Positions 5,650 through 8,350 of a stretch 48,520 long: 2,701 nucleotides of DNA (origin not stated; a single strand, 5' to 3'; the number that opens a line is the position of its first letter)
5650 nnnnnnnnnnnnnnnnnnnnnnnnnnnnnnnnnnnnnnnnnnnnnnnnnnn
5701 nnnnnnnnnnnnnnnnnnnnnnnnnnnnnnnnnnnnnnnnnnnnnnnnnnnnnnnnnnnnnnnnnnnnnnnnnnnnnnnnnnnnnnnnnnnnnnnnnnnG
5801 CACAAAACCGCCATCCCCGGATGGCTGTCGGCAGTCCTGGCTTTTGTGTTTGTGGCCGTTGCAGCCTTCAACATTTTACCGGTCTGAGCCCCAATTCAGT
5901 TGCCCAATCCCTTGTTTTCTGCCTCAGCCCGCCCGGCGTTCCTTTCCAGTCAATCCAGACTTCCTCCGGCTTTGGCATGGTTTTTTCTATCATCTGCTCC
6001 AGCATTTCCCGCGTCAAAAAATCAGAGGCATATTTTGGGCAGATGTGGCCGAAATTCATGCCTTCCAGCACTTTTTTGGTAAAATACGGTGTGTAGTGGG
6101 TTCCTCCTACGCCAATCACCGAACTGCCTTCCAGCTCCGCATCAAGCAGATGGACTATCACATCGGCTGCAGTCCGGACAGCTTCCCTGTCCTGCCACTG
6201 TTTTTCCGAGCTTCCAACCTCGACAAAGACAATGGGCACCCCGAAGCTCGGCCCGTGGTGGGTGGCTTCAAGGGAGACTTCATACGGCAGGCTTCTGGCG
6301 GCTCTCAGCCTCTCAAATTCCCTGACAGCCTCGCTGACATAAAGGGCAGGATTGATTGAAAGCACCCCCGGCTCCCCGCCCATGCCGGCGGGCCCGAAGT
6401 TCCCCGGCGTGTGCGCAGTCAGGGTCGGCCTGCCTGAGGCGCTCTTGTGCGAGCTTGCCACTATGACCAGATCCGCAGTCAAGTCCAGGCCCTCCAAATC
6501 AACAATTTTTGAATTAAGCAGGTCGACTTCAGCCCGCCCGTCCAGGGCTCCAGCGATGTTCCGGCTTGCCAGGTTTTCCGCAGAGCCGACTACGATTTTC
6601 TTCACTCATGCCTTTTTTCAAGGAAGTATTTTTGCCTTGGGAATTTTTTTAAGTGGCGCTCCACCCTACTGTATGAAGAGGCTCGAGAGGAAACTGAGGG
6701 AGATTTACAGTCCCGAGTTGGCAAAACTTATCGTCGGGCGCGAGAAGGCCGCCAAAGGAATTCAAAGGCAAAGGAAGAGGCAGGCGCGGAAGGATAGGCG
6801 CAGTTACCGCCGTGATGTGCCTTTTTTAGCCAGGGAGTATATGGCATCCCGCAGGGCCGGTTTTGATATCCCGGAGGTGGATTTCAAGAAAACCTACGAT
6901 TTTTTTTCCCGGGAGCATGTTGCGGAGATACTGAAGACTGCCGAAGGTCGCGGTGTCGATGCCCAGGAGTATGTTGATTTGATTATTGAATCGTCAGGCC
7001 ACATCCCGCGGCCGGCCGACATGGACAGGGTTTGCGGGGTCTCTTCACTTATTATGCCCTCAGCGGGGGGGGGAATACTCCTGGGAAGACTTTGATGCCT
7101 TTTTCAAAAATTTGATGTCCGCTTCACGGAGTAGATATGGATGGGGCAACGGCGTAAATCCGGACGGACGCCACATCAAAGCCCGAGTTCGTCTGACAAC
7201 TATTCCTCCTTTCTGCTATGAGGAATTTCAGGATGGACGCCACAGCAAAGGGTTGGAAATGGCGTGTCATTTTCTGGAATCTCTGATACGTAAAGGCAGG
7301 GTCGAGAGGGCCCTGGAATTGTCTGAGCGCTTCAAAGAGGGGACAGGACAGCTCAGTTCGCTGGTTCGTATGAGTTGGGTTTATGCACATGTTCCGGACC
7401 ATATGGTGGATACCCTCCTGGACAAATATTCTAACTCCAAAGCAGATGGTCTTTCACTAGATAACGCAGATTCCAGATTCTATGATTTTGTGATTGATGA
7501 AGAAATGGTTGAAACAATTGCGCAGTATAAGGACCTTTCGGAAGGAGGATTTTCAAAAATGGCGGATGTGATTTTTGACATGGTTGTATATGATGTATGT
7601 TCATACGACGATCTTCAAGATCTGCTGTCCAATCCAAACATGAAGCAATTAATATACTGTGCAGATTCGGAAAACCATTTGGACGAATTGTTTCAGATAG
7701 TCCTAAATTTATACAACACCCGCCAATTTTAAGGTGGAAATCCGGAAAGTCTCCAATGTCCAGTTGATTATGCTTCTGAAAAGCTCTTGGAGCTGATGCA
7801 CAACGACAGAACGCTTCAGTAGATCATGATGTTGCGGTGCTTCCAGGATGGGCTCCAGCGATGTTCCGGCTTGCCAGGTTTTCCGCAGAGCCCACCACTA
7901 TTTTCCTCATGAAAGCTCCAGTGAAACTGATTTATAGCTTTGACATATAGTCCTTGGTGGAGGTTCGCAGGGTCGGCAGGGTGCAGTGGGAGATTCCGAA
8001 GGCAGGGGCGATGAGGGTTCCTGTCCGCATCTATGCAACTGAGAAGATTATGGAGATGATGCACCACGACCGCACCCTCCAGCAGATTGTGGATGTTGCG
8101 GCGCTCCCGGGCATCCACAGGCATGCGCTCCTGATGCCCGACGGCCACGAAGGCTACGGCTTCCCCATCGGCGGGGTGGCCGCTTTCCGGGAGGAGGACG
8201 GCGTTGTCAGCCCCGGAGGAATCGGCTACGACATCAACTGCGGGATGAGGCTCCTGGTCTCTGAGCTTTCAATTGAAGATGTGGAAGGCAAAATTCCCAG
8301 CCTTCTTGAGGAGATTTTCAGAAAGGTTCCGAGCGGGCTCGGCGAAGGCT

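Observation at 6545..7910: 1.3-kb block between dtdA and rtcB flanked by perfect 43-bp direct repeats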

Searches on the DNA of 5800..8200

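Call 60: search_rna_families(source=window, start=5800, end=8200, threshold=evalue, max_evalue=1)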
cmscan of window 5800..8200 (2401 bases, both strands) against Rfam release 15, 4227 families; matches with E-value up to 1: 0.
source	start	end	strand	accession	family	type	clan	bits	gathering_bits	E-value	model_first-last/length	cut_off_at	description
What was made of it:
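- Tried and rejected: There is no Rfam match in 5800-8200 (call 60).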
